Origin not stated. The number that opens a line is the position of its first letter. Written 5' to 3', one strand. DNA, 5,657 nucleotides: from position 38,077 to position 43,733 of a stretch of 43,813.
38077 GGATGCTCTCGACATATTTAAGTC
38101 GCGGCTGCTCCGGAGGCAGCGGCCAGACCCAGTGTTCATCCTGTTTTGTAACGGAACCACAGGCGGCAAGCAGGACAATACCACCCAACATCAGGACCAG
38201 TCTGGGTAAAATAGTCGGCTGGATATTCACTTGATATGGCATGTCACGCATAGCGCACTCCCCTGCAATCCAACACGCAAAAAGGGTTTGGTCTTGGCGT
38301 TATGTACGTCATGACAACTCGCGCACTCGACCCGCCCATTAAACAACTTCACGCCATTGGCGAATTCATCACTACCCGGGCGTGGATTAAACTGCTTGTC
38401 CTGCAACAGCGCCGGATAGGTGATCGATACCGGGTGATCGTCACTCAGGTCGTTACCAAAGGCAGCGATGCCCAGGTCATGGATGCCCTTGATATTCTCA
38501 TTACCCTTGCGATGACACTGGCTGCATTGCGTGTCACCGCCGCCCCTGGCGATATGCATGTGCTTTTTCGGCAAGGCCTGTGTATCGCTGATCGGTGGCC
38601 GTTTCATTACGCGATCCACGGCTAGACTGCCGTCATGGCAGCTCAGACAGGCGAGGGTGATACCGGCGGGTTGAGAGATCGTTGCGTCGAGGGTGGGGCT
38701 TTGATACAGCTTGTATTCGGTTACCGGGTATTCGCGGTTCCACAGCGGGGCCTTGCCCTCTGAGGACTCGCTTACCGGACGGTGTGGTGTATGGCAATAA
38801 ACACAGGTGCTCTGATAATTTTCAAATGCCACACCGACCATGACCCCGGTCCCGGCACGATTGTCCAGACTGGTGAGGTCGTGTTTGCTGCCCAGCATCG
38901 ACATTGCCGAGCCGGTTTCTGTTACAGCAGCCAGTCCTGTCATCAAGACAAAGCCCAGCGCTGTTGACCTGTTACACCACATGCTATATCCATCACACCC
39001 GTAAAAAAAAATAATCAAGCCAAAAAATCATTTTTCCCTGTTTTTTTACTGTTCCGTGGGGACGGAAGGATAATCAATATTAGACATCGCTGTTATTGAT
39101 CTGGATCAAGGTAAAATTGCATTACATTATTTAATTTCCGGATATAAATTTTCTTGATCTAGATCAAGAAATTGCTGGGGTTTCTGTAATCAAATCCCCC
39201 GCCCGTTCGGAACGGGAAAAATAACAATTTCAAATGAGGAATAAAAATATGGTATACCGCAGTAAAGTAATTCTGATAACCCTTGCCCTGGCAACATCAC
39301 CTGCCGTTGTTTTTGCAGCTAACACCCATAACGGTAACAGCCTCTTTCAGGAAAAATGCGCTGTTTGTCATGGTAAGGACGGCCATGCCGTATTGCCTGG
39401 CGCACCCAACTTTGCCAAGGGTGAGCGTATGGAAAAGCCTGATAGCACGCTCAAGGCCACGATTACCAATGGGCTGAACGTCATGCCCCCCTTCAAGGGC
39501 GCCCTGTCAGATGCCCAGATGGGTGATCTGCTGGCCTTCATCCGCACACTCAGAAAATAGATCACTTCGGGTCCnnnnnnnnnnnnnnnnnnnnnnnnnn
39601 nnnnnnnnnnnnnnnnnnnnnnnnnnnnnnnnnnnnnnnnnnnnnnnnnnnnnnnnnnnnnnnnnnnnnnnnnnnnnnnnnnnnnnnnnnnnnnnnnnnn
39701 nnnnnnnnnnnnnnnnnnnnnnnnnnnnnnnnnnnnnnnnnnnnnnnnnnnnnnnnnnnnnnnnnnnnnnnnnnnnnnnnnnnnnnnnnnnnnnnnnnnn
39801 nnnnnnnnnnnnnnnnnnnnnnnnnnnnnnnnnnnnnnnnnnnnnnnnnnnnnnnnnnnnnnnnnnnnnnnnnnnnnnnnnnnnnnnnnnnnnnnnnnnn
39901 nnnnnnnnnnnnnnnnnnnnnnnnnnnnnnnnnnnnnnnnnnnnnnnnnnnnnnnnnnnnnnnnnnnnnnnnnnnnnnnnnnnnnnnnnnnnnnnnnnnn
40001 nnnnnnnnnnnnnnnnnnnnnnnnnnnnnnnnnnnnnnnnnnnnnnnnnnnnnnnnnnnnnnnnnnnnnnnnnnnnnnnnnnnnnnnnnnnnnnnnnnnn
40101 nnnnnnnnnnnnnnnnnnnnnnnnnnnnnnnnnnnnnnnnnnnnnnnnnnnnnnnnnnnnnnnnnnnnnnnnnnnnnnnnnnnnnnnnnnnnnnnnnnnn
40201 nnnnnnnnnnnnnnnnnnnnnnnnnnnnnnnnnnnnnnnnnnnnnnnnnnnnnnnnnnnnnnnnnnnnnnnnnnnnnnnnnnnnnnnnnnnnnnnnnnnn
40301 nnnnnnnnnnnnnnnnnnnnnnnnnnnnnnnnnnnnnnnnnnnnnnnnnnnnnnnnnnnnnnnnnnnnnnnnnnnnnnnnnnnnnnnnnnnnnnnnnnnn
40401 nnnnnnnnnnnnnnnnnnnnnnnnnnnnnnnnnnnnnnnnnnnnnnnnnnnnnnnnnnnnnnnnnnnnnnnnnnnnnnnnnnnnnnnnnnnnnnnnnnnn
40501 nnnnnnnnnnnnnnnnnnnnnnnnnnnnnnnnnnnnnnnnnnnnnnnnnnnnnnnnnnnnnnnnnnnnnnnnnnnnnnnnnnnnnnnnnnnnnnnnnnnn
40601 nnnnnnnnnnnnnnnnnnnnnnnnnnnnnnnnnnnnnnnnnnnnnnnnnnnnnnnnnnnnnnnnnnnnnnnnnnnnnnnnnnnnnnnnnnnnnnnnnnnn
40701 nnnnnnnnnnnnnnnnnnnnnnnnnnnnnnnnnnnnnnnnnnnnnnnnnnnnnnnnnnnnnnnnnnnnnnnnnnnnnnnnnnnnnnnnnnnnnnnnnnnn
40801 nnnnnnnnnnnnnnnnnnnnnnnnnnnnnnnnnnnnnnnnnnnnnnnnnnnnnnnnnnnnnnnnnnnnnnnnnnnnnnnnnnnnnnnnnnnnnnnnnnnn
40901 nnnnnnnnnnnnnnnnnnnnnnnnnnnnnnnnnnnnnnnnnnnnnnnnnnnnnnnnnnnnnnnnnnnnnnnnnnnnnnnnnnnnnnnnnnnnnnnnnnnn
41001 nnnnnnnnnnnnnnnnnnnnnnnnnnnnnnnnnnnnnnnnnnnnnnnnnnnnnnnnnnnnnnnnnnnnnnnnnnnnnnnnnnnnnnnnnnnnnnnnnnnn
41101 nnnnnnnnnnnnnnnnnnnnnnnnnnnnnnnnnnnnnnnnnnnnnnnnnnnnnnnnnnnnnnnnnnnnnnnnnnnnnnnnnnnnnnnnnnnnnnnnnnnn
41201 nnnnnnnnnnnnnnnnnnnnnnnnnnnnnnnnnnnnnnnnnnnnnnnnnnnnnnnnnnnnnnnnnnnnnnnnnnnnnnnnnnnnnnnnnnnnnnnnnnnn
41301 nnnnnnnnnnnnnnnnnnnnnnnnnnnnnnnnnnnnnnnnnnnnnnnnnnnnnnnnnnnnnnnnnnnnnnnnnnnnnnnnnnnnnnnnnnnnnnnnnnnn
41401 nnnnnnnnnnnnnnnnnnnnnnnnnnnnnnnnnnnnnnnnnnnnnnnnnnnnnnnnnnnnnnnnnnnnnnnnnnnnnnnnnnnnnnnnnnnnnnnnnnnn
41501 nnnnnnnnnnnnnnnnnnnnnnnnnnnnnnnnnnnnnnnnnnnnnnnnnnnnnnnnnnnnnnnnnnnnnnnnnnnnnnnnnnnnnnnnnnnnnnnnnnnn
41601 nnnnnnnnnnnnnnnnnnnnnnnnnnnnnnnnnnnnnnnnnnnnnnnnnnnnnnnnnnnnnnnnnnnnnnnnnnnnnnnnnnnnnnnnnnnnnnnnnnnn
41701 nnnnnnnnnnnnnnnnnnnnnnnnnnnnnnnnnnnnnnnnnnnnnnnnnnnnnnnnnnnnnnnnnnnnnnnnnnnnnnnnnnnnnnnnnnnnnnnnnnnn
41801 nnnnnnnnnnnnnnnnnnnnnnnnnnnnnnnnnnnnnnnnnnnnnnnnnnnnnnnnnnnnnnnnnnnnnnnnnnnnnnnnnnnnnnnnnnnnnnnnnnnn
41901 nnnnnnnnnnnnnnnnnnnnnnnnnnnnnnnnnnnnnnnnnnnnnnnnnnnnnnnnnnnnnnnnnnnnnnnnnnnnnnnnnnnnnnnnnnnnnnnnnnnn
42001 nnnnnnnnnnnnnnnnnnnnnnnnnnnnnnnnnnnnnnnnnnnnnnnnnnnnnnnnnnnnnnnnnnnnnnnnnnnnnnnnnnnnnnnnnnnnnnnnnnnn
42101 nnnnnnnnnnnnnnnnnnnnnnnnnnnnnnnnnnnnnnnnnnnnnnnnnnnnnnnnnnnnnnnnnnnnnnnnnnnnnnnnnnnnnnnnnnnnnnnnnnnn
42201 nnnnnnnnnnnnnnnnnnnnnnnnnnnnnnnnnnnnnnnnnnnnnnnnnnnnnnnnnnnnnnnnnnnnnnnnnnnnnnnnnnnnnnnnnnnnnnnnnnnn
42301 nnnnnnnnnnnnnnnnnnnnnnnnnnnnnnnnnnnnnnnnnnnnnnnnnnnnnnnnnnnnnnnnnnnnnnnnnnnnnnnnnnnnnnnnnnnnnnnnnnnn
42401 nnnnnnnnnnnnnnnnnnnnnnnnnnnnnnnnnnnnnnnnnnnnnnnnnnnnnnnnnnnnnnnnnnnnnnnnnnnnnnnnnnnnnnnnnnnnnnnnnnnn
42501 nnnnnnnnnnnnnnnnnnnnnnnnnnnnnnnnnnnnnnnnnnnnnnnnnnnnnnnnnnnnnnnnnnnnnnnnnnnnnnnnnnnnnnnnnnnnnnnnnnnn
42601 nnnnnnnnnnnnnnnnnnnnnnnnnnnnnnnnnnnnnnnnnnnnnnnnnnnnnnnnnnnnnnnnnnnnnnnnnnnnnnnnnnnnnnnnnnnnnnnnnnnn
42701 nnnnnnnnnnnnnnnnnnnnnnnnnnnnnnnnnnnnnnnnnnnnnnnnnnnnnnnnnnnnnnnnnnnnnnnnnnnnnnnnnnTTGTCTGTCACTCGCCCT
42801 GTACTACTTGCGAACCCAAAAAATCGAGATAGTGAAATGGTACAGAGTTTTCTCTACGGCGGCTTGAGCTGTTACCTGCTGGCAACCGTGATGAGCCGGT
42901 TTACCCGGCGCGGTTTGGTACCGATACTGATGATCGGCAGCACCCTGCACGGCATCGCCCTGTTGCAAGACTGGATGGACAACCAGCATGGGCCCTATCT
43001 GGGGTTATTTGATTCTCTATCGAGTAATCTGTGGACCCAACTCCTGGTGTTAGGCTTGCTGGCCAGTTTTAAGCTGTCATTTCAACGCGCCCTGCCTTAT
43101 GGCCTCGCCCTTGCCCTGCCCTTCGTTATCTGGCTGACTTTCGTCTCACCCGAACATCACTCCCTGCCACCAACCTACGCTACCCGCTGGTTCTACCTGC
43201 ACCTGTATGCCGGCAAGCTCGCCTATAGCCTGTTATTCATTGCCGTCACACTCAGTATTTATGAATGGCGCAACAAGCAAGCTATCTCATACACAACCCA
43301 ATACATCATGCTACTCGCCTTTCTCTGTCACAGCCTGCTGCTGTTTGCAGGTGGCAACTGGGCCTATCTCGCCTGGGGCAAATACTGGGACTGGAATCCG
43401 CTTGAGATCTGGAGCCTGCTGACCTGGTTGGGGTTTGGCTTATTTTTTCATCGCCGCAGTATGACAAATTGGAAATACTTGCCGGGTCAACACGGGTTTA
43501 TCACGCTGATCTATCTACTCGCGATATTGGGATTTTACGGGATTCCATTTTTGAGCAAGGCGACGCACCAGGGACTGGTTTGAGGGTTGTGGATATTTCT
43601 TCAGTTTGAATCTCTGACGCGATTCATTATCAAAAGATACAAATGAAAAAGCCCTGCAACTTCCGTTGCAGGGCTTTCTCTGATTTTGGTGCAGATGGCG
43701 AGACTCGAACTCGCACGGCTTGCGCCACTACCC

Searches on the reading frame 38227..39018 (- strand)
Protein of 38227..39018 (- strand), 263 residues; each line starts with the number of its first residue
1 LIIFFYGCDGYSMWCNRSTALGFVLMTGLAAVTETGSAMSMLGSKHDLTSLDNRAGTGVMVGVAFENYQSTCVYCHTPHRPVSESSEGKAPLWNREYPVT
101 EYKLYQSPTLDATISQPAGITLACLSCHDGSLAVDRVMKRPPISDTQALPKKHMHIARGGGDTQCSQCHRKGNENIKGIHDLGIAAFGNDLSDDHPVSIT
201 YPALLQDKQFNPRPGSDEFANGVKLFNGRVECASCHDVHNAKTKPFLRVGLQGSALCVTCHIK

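Call 3: search_protein_families(library=pfam, proteins=[window:38227-39018:-], max_evalue=0.01)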
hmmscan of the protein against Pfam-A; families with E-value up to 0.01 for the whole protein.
window:38227-39018:- (263 aa): 7 families
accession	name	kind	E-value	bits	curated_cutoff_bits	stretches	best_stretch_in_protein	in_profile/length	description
PF09699.15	Paired_CXXCH_1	-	3.7e-10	39.8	20.6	1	231-261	8-36/41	Doubled CXXCH motif (Paired_CXXCH_1)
PF14537.11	Cytochrom_c3_2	-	1.2e-08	35.7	25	1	69-174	6-69/79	Cytochrome c3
PF14522.11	Cytochrome_C7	-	1.1e-07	32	24.8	1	68-170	12-67/67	Cytochrome c7 and related cytochrome c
PF22113.1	Mtrc-MtrF_II-IV_dom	-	8.1e-07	29.2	30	1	60-180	72-175/176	Outer membrane cytochrome MtrC/MtrF-like, domains II/IV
PF02335.20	Cytochrom_C552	-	1.4e-05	24.7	24.1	1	68-169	86-175/438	Cytochrome c552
PF13442.11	Cytochrome_CBB3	-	4.4e-05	24.2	27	0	66-79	8-21/68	Cytochrome C oxidase, cbb3-type, subunit III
PF07583.16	PSCyt2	-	0.0039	17.6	29.8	0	110-129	167-186/209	Protein of unknown function (DUF1549)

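Call 14: search_solved_structures(query=window:38227-39018:-, max_evalue=10, show_alignments=1)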
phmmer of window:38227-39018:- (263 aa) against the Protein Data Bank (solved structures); distinct sequences matched with E-value up to 10: 6.
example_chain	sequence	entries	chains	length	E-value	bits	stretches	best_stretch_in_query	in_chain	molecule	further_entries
7tfs_A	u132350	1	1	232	7.2e-23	84.4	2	20-140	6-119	Cytochrome c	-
9yuq_N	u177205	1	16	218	5.1e-21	78.3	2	24-143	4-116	Putative multiheme cytochrome c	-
8j07_k2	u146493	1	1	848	0.18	14.2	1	79-154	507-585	Dynein axonemal intermediate chain 4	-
9fqr_Hx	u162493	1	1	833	0.59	12.5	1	79-154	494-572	Cilia and flagella associated protein 100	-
8hdd_B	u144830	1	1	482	0.66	12.4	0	196-238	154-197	Glucose dehydrogenase beta subunit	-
6r2q_A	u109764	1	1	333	1.4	11.3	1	164-263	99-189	Cystathionine beta-synthase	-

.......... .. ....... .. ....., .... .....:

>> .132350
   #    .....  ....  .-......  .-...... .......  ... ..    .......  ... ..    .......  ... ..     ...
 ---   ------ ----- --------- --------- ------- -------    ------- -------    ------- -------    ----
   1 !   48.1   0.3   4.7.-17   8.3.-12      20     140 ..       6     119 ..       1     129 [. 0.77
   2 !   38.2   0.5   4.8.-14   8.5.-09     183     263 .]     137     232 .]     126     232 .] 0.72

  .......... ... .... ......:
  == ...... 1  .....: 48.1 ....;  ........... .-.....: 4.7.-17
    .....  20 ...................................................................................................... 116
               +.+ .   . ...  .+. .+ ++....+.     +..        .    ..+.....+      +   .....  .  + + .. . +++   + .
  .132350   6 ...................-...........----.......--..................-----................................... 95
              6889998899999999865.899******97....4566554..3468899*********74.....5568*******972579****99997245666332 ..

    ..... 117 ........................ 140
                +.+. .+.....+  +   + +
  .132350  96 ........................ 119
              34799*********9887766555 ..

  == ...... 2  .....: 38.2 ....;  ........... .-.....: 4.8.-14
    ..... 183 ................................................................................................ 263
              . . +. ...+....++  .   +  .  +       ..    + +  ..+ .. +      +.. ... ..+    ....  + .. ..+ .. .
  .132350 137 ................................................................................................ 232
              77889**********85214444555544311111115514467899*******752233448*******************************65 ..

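Call 77: search_protein_families(library=ncbifam, proteins=[window:38227-39018:-], max_evalue=0.001)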
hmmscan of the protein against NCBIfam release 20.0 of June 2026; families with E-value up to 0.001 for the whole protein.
window:38227-39018:- (263 aa): 8 families
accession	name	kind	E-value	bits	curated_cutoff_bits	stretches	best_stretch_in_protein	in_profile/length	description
TIGR01905.1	paired_CXXCH_1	subfamily_domain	2.2e-08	33.9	25.2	1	231-261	8-36/41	doubled CXXCH domain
TIGR03507.1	decahem_SO1788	subfamily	3.2e-07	29.2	209.3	1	58-174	569-665/672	OmcA/MtrC family decaheme c-type cytochrome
NF041028.1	decahem_GSU2203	exception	4.7e-06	26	325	1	226-262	171-208/317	GSU2203 family decaheme c-type cytochrome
TIGR03153.1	cytochr_NrfH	equivalog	6e-06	26.4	134.2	0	69-171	52-135/138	cytochrome c nitrite reductase small subunit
TIGR03508.1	decahem_SO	subfamily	1.3e-05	24.8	192.2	0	124-262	5-125/258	DmsE family decaheme c-type cytochrome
TIGR03146.1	cyt_nit_nrfB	equivalog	4.1e-05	23.9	166.6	0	229-261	109-141/145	cytochrome c nitrite reductase pentaheme subunit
NF045713.1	CxxCH_16_HmcA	equivalog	0.0002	20.1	400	0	121-175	132-187/541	sulfate respiration complex hexadecaheme cytochrome HmcA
NF008659.0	PRK11659.1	equivalog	0.00044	20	184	0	229-262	135-168/188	cytochrome c nitrite reductase pentaheme subunit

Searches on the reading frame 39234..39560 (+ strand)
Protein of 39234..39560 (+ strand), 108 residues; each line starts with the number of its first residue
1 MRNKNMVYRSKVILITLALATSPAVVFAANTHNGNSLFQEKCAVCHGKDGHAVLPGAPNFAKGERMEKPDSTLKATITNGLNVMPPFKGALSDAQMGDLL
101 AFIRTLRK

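Call 4: search_protein_families(library=pfam, proteins=[window:39234-39560:+], max_evalue=0.01)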
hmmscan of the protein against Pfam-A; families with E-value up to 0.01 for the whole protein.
window:39234-39560:+ (108 aa): 3 families
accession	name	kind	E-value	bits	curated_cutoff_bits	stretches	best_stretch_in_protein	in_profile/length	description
PF13442.11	Cytochrome_CBB3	-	1.5e-14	54.5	27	1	30-103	2-68/68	Cytochrome C oxidase, cbb3-type, subunit III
PF00034.26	Cytochrom_C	-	2.2e-09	38.9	21.3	1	33-106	3-89/90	Cytochrome c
PF16785.10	SMBP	-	0.0037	17.9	29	1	11-52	5-46/111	Small metal-binding protein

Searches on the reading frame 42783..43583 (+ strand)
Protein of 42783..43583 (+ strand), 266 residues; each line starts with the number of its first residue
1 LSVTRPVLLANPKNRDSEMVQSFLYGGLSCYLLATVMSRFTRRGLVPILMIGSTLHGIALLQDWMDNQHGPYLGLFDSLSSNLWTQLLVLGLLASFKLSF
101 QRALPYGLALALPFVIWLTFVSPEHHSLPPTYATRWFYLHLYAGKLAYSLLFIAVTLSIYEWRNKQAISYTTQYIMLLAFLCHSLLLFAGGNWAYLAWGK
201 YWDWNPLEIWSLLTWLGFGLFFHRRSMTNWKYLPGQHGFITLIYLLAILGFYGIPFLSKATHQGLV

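Call 4: search_protein_families(library=pfam, proteins=[window:42783-43583:+], max_evalue=0.01)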
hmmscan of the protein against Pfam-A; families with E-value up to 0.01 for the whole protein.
window:42783-43583:+ (266 aa): 1 family
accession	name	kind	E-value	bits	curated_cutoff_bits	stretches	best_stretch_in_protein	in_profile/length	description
PF01578.25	Cytochrom_C_asm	-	9.7e-14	51.9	29.9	1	88-233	17-184/212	Cytochrome C assembly protein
